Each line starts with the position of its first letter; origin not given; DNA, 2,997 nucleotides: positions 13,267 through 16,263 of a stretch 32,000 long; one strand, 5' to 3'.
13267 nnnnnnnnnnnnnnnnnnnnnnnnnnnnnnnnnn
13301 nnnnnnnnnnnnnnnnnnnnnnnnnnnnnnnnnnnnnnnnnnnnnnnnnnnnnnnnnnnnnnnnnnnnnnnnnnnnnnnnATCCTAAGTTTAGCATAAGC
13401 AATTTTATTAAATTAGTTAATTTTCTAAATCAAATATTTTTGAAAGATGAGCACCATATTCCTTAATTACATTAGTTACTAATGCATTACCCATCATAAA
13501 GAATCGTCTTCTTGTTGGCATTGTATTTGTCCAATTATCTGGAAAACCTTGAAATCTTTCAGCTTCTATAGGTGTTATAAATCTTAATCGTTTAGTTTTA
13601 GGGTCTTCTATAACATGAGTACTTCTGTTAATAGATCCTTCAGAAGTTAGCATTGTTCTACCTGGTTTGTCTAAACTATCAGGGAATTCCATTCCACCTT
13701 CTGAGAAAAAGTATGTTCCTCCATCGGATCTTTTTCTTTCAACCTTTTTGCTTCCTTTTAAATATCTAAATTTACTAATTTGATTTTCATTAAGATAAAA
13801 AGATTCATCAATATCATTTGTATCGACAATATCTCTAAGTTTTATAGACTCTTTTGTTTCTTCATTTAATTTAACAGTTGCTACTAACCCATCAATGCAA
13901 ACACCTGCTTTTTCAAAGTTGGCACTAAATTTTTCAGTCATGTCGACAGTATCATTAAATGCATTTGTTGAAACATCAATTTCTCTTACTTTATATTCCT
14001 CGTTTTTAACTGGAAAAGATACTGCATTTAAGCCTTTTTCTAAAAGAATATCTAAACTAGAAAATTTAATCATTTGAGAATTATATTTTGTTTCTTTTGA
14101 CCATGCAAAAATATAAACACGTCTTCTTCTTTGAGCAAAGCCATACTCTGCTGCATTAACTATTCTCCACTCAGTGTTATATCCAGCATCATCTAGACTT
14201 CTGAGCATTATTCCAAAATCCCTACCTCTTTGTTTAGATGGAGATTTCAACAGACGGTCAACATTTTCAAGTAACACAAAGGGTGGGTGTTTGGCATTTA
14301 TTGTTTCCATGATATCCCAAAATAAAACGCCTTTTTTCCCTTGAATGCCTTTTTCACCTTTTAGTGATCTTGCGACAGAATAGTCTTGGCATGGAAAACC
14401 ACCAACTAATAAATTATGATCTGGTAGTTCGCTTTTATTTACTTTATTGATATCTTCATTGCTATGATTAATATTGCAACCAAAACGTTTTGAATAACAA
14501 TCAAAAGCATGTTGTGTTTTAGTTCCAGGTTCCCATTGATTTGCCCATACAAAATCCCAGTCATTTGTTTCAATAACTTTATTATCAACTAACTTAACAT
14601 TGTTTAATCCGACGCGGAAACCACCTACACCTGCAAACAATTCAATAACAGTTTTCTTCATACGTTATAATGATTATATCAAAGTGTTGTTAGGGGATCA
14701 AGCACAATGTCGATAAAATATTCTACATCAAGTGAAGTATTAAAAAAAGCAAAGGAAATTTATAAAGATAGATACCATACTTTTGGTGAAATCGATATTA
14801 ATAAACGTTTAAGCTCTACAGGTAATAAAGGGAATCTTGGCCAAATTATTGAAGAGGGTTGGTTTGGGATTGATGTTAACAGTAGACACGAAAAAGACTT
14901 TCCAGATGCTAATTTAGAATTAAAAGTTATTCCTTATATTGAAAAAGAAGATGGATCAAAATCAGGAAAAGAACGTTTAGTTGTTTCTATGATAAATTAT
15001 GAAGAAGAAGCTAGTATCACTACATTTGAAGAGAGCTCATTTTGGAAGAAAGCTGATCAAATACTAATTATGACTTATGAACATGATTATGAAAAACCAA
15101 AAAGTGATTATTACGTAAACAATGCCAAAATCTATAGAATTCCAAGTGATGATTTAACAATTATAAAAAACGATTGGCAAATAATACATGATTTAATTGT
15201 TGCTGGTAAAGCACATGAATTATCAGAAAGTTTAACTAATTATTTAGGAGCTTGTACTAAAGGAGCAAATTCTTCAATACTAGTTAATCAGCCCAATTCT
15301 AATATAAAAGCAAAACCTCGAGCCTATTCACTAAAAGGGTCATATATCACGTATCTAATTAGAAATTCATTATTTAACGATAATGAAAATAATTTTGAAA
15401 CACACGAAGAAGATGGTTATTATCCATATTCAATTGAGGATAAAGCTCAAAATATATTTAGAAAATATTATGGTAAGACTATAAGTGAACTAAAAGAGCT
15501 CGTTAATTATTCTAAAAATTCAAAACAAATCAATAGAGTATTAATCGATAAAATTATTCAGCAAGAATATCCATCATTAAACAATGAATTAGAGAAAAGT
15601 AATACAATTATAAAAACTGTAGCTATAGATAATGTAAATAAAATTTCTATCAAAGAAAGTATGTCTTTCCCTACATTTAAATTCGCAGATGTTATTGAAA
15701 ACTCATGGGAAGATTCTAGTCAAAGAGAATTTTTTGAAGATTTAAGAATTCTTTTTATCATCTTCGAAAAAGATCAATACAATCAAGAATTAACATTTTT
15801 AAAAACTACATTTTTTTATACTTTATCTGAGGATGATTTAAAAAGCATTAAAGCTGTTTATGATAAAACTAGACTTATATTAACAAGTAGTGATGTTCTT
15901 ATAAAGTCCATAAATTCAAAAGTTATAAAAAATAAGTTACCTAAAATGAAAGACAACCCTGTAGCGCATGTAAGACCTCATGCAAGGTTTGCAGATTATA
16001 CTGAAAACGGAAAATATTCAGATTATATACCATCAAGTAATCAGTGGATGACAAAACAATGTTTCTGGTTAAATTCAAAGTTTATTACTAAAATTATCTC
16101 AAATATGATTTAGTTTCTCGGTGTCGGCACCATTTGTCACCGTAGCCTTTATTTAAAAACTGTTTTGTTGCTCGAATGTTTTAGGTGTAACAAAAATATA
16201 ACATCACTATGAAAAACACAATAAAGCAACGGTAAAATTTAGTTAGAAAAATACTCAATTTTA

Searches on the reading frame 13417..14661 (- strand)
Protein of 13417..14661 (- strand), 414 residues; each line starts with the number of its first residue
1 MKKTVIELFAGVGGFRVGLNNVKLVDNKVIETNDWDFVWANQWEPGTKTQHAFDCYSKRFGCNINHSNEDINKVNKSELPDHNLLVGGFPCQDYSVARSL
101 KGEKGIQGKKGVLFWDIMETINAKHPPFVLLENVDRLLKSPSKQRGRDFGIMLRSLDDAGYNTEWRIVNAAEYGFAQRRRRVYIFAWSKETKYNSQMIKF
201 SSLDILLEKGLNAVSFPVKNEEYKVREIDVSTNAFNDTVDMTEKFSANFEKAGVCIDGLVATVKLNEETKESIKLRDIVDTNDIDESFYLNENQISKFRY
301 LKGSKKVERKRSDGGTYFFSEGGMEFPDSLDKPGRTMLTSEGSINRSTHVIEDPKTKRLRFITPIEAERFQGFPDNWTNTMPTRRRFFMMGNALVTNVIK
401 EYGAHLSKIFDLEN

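Call 52: search_protein_families(library=pfam, proteins=[window:13417-14661:-], max_evalue=0.0001)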
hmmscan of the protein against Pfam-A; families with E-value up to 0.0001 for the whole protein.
window:13417-14661:- (414 aa): 1 family
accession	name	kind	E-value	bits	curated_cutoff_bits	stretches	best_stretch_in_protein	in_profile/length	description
PF00145.23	DNA_methylase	-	1.4e-66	225.6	22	1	4-407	2-323/324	C-5 cytosine-specific DNA methylase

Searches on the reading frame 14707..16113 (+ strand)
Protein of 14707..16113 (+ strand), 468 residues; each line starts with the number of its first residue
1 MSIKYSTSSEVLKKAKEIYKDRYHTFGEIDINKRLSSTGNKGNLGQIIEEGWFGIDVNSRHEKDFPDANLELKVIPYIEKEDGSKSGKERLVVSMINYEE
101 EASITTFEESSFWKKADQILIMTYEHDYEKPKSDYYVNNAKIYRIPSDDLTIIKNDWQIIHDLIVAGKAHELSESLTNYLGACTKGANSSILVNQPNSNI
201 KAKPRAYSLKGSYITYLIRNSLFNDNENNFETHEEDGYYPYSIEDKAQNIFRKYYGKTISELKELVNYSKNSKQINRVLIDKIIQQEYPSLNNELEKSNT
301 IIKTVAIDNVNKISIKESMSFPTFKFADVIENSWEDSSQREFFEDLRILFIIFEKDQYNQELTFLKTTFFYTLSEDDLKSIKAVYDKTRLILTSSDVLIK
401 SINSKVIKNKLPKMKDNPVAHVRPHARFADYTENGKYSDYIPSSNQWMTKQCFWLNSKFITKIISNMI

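Call 5: search_protein_families(library=padloc, proteins=[window:14707-16113:+], max_evalue=0.1)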
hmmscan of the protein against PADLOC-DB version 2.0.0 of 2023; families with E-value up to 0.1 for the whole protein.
window:14707-16113:+ (468 aa): 1 family
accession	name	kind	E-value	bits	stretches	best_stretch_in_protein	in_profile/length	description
PDLC03553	REase_II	-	1.7e-76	256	1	28-466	51-524/527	Type II restriction enzyme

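Call 6: search_protein_families(library=ncbifam, proteins=[window:14707-16113:+], max_evalue=0.1)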
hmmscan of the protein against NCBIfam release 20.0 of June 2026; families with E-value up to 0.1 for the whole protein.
window:14707-16113:+ (468 aa): 3 families
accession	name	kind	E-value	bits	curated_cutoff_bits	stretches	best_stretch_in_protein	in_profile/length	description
NF040973.1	restrict_Sau3AI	equivalog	2.9e-123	412.3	300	1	6-464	2-474/475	Sau3AI family type II restriction endonuclease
NF003458.0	PRK05070.1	equivalog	5.3e-20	71.5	243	1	8-221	9-220/223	DNA mismatch repair endonuclease MutH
TIGR02248.1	mutH_TIGR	equivalog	3.8e-19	68.7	229.9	1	28-219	26-214/217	DNA mismatch repair endonuclease MutH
